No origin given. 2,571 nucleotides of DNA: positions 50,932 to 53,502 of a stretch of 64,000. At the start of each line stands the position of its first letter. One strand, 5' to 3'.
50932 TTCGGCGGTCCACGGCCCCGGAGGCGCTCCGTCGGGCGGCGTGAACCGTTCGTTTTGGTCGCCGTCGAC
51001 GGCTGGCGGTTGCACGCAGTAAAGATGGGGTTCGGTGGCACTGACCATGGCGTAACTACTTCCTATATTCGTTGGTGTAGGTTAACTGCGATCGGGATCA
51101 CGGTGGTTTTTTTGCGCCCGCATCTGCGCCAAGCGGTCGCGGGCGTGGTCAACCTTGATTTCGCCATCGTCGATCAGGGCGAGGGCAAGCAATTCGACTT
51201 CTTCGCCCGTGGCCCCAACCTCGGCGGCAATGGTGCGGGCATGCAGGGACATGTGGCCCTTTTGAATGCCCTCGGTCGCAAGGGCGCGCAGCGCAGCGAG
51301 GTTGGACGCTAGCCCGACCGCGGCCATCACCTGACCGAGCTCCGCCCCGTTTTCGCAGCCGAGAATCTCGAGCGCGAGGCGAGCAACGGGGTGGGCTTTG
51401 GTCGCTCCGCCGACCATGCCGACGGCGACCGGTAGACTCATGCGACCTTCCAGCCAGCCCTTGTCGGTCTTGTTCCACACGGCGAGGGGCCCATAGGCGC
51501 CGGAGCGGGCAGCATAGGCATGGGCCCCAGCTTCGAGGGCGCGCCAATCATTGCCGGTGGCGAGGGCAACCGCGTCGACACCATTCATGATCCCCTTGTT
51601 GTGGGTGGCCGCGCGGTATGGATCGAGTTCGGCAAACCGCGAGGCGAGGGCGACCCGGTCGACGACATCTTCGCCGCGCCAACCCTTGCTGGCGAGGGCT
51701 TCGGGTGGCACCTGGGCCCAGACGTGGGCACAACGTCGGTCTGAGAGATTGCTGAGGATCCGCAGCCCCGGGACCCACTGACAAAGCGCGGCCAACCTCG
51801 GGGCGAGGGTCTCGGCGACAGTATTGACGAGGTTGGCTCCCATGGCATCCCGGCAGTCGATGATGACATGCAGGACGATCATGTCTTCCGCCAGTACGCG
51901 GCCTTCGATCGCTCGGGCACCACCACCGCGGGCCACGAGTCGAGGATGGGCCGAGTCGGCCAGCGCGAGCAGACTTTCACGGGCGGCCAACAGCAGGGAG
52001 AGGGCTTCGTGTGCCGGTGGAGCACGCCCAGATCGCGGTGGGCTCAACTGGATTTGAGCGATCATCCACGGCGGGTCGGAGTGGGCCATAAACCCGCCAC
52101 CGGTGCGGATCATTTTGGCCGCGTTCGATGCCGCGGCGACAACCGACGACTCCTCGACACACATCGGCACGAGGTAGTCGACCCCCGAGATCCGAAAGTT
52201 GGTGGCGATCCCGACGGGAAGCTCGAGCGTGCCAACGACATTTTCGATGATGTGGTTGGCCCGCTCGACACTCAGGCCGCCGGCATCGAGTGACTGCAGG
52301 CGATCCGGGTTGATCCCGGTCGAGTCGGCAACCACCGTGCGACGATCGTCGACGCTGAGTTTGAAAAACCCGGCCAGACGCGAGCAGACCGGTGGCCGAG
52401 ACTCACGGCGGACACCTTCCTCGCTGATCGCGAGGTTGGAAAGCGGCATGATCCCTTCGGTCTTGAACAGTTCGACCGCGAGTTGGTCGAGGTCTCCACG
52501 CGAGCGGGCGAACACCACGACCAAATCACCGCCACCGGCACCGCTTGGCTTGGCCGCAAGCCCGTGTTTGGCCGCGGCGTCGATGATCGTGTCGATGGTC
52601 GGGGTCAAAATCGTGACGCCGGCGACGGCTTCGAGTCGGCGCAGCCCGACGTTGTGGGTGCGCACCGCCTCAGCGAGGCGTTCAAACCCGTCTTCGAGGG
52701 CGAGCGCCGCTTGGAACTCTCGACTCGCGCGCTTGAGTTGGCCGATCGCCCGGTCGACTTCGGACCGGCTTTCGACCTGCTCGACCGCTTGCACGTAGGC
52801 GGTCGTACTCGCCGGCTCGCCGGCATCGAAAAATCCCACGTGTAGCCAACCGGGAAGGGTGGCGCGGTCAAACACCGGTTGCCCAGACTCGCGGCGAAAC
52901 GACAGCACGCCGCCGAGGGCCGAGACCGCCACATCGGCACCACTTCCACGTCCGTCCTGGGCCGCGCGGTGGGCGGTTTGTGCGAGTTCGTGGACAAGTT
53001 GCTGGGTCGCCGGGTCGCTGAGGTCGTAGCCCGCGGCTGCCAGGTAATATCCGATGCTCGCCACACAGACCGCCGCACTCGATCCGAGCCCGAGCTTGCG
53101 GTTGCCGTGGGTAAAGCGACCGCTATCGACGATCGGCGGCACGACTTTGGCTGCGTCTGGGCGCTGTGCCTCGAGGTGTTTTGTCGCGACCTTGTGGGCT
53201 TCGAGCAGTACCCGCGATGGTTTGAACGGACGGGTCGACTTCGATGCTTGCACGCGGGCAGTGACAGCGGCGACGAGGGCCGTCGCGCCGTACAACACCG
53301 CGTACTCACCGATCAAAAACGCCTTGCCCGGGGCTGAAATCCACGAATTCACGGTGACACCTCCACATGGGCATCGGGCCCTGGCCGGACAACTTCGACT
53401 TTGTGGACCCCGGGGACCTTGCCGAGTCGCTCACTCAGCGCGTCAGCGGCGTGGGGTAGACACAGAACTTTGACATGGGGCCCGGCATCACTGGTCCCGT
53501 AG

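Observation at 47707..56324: Mevalonate pathway operon fused to squalene biosynthesis (fni-mvk-mvaD-[PMK::HMGR]-hpnC-hpnD-hpnE), including a phosphomevalonate kinase/HMG-CoA reductase fusion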

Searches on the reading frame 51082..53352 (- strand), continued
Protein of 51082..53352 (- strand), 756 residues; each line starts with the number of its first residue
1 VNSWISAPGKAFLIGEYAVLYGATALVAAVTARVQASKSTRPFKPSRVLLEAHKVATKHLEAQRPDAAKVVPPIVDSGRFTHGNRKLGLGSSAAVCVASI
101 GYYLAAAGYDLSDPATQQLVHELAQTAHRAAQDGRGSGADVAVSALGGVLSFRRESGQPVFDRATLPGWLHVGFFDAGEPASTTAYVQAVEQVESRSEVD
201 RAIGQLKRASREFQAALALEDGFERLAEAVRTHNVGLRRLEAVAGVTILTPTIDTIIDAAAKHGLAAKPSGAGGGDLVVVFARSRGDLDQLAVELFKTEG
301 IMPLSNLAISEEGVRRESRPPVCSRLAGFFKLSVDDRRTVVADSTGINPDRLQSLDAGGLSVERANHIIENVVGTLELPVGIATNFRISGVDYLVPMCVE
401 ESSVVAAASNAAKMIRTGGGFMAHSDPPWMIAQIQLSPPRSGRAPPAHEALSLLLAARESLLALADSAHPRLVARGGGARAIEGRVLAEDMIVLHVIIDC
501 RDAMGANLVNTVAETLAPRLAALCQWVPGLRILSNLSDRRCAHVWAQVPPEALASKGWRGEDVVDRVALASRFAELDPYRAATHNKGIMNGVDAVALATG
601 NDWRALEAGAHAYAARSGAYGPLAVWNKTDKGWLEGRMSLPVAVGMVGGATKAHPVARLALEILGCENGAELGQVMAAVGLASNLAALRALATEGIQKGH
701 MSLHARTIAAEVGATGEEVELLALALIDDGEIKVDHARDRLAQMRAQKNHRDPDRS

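Call 57: find_encoding_contigs(protein=P0078, flank=8000, max_places=1)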
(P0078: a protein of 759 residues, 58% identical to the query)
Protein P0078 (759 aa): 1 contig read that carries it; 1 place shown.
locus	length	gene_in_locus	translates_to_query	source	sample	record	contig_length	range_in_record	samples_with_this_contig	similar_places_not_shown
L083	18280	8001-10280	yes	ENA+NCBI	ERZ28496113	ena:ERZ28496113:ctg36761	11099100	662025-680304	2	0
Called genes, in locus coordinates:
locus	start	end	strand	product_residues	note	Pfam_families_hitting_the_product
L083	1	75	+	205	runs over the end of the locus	PF02525:Flavodoxin_2, PF03358:FMN_red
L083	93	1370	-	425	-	-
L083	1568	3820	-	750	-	PF02897:Peptidase_S9_N, PF00326:Peptidase_S9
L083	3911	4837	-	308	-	PF00749:tRNA-synt_1c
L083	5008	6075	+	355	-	PF01070:FMN_dh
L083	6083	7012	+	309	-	PF00288:GHMP_kinases_N, PF08544:GHMP_kinases_C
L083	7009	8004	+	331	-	PF22700:MVD-like_N, PF00288:GHMP_kinases_N (weak), PF18376:MDD_C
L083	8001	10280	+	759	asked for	PF08544:GHMP_kinases_C, PF00368:HMG-CoA_red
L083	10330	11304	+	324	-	PF00494:SQS_PSY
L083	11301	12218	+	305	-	PF00494:SQS_PSY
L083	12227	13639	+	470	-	PF00890:FAD_binding_2 (weak), PF01266:DAO, PF01494:FAD_binding_3 (faint), PF01593:Amino_oxidase, PF07992:Pyr_redox_2 (weak), PF12831:FAD_oxidored, PF13450:NAD_binding_8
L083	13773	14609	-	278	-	-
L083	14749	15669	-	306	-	-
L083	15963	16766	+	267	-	PF00924:MS_channel_2nd, PF21082:MS_channel_3rd (faint)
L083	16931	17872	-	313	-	-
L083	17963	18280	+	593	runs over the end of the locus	PF02321:OEP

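Call 70: find_encoding_contigs(protein=P0133, flank=6000, max_places=1)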
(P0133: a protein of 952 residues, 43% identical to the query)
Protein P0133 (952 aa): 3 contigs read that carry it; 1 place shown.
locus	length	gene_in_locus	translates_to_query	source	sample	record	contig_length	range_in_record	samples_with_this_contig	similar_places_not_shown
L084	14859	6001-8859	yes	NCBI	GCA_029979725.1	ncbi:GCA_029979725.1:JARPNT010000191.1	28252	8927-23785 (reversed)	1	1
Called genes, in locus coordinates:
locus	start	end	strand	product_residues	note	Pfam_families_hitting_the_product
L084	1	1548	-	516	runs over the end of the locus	PF07992:Pyr_redox_2 (faint), PF00070:Pyr_redox (faint), PF01266:DAO (faint), PF01593:Amino_oxidase, PF12831:FAD_oxidored (faint), PF13450:NAD_binding_8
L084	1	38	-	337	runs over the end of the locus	PF00494:SQS_PSY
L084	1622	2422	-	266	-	PF01036:Bac_rhodopsin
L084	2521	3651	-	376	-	PF00348:polyprenyl_synt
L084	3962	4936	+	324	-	PF22700:MVD-like_N, PF00288:GHMP_kinases_N, PF18376:MDD_C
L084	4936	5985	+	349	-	PF00288:GHMP_kinases_N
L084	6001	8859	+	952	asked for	PF00368:HMG-CoA_red, PF00288:GHMP_kinases_N, PF08544:GHMP_kinases_C, PF00293:NUDIX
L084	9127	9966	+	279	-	-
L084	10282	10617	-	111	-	-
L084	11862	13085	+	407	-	PF00155:Aminotran_1_2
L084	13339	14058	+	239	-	PF13385:Laminin_G_3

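Call 71: find_encoding_contigs(protein=P0124, flank=6000, max_places=1)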
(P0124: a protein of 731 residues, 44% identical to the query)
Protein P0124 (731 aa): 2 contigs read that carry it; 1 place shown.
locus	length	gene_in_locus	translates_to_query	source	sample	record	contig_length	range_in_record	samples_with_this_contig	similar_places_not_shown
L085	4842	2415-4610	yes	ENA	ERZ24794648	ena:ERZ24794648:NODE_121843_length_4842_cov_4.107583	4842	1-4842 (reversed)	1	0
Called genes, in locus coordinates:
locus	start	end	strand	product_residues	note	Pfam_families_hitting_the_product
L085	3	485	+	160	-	?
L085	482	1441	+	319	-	PF00288:GHMP_kinases_N, PF08544:GHMP_kinases_C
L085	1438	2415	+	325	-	PF22700:MVD-like_N, PF00288:GHMP_kinases_N (weak), PF18376:MDD_C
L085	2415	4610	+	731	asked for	PF00288:GHMP_kinases_N (weak), PF08544:GHMP_kinases_C, PF00368:HMG-CoA_red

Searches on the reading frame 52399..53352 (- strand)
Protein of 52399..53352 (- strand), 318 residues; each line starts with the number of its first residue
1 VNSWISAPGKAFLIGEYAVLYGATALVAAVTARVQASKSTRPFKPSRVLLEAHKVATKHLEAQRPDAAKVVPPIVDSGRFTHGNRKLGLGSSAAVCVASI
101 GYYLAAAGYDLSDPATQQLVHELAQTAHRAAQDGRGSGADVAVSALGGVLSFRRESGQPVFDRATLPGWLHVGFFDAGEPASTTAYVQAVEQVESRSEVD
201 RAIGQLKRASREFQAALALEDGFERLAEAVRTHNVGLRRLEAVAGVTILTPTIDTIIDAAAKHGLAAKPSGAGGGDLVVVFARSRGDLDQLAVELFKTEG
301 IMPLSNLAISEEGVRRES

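Call 12: search_solved_structures(query=window:52399-53352:-, max_evalue=0.01, show_alignments=2)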
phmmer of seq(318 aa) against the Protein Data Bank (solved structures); distinct sequences matched with E-value up to 0.01: 16.
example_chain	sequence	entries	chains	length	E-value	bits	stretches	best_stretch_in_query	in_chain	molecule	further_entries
6mde_A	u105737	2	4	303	2.5e-12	49.9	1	6-282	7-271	Mevalonate kinase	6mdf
4hac_A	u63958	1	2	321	3.3e-12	49.6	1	6-282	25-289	Mevalonate kinase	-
3k17_A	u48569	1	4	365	1.5e-11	47.4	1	211-294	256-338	Lin0012 protein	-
2hfs_A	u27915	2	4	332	1.8e-09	40.6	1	9-291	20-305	Mevalonate kinase, putative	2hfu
8teb_A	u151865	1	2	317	1.1e-07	34.7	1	6-306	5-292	Mevalonate kinase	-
1vis_A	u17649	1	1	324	1.5e-07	34.2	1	88-297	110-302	Mevalonate kinase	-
1kkh_A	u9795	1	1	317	1.9e-07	33.9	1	88-291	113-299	Mevalonate Kinase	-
8tfo_A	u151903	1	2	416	2.1e-06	30.5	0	88-281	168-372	Mevalonate kinase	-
1kvk_A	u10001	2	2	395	1.6e-05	27.6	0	5-58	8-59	mevalonate kinase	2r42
2x7i_A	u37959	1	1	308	0.00013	24.6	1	7-283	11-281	MEVALONATE KINASE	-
2oi2_A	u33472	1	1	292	0.00035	23.2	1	7-295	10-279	Mevalonate kinase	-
4usm_A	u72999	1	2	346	0.0024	20.4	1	72-290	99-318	PUTATIVE SUGAR KINASE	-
2r3v_A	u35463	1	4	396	0.0025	20.4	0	5-34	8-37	Mevalonate kinase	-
1k47_A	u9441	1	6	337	0.0028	20.2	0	78-281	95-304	phosphomevalonate kinase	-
3gon_A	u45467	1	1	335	0.0028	20.2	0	78-281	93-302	Phosphomevalonate kinase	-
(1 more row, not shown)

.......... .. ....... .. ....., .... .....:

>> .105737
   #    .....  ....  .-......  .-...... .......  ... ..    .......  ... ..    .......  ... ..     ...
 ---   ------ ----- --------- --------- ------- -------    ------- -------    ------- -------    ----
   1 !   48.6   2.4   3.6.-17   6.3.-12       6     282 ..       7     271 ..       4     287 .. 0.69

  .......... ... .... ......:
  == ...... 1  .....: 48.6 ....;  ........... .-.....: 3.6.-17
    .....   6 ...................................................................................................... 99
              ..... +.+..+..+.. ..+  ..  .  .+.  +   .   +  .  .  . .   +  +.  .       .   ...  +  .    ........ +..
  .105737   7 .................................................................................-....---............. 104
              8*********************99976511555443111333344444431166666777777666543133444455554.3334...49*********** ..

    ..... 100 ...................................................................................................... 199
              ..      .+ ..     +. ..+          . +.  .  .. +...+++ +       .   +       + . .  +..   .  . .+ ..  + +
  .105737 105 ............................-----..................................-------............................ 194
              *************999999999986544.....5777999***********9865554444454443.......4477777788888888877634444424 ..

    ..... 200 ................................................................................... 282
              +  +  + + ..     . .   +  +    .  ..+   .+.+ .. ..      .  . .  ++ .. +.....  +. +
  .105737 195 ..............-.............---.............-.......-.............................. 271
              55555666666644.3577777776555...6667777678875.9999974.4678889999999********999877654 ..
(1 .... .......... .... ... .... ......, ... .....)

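Call 21: search_protein_families(library=ncbifam, proteins=[window:52399-53352:-], max_evalue=0.00001)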
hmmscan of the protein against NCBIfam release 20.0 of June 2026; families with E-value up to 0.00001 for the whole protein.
window:52399-53352:- (318 aa): 5 families
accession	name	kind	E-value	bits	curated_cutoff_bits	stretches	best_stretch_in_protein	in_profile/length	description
TIGR00549.1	mevalon_kin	equivalog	1.2e-30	106.9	163.05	1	7-280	1-275/276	mevalonate kinase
TIGR01220.1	Pmev_kin_Gr_pos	equivalog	9.9e-28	97.2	165.7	2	172-305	218-351/358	phosphomevalonate kinase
NF040957.1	Arch_PMK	equivalog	4.2e-20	72.5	500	1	5-291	2-293/316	phosphomevalonate kinase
NF003036.0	PRK03926.1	equivalog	2.7e-19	69.4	403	1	88-317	89-299/302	mevalonate kinase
TIGR01219.1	Pmev_kin_ERG8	equivalog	2.3e-13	49.9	376.95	1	85-153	153-229/456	phosphomevalonate kinase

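Call 23: search_solved_structures(query=A2, max_evalue=0.001, show_alignments=3)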
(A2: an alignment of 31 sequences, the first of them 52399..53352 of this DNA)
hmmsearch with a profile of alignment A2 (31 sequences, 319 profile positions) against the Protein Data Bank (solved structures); distinct sequences matched with E-value up to 0.001: 20.
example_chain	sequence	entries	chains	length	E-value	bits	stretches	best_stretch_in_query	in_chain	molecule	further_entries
3k17_A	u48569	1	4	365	5.5e-57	196.8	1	3-308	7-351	Lin0012 protein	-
2hfs_A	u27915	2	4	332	2e-31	112.8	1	9-298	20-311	Mevalonate kinase, putative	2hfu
6mde_A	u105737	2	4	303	4e-29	105.2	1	2-315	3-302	Mevalonate kinase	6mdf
4hac_A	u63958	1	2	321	5e-29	104.9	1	2-315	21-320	Mevalonate kinase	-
2r3v_A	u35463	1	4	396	8.1e-27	97.7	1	4-317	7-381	Mevalonate kinase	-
1kvk_A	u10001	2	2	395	1.4e-26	96.9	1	4-317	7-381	mevalonate kinase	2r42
1k47_A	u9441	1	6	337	5.8e-26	94.8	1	1-305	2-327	phosphomevalonate kinase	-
3gon_A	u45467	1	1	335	1.4e-25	93.6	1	3-305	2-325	Phosphomevalonate kinase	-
8tfo_A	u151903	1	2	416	9.3e-24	87.6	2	87-295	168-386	Mevalonate kinase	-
1vis_A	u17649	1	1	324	1.3e-23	87.1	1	4-313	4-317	Mevalonate kinase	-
8teb_A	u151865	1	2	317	4.1e-23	85.5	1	3-316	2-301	Mevalonate kinase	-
1kkh_A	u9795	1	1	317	1.2e-22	83.9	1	3-307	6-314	Mevalonate Kinase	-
2x7i_A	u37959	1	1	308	1.8e-22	83.4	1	9-301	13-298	MEVALONATE KINASE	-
2oi2_A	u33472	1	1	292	1.7e-16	63.8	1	7-300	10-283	Mevalonate kinase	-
4usm_A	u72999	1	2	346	1.7e-11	47.3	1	17-290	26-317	PUTATIVE SUGAR KINASE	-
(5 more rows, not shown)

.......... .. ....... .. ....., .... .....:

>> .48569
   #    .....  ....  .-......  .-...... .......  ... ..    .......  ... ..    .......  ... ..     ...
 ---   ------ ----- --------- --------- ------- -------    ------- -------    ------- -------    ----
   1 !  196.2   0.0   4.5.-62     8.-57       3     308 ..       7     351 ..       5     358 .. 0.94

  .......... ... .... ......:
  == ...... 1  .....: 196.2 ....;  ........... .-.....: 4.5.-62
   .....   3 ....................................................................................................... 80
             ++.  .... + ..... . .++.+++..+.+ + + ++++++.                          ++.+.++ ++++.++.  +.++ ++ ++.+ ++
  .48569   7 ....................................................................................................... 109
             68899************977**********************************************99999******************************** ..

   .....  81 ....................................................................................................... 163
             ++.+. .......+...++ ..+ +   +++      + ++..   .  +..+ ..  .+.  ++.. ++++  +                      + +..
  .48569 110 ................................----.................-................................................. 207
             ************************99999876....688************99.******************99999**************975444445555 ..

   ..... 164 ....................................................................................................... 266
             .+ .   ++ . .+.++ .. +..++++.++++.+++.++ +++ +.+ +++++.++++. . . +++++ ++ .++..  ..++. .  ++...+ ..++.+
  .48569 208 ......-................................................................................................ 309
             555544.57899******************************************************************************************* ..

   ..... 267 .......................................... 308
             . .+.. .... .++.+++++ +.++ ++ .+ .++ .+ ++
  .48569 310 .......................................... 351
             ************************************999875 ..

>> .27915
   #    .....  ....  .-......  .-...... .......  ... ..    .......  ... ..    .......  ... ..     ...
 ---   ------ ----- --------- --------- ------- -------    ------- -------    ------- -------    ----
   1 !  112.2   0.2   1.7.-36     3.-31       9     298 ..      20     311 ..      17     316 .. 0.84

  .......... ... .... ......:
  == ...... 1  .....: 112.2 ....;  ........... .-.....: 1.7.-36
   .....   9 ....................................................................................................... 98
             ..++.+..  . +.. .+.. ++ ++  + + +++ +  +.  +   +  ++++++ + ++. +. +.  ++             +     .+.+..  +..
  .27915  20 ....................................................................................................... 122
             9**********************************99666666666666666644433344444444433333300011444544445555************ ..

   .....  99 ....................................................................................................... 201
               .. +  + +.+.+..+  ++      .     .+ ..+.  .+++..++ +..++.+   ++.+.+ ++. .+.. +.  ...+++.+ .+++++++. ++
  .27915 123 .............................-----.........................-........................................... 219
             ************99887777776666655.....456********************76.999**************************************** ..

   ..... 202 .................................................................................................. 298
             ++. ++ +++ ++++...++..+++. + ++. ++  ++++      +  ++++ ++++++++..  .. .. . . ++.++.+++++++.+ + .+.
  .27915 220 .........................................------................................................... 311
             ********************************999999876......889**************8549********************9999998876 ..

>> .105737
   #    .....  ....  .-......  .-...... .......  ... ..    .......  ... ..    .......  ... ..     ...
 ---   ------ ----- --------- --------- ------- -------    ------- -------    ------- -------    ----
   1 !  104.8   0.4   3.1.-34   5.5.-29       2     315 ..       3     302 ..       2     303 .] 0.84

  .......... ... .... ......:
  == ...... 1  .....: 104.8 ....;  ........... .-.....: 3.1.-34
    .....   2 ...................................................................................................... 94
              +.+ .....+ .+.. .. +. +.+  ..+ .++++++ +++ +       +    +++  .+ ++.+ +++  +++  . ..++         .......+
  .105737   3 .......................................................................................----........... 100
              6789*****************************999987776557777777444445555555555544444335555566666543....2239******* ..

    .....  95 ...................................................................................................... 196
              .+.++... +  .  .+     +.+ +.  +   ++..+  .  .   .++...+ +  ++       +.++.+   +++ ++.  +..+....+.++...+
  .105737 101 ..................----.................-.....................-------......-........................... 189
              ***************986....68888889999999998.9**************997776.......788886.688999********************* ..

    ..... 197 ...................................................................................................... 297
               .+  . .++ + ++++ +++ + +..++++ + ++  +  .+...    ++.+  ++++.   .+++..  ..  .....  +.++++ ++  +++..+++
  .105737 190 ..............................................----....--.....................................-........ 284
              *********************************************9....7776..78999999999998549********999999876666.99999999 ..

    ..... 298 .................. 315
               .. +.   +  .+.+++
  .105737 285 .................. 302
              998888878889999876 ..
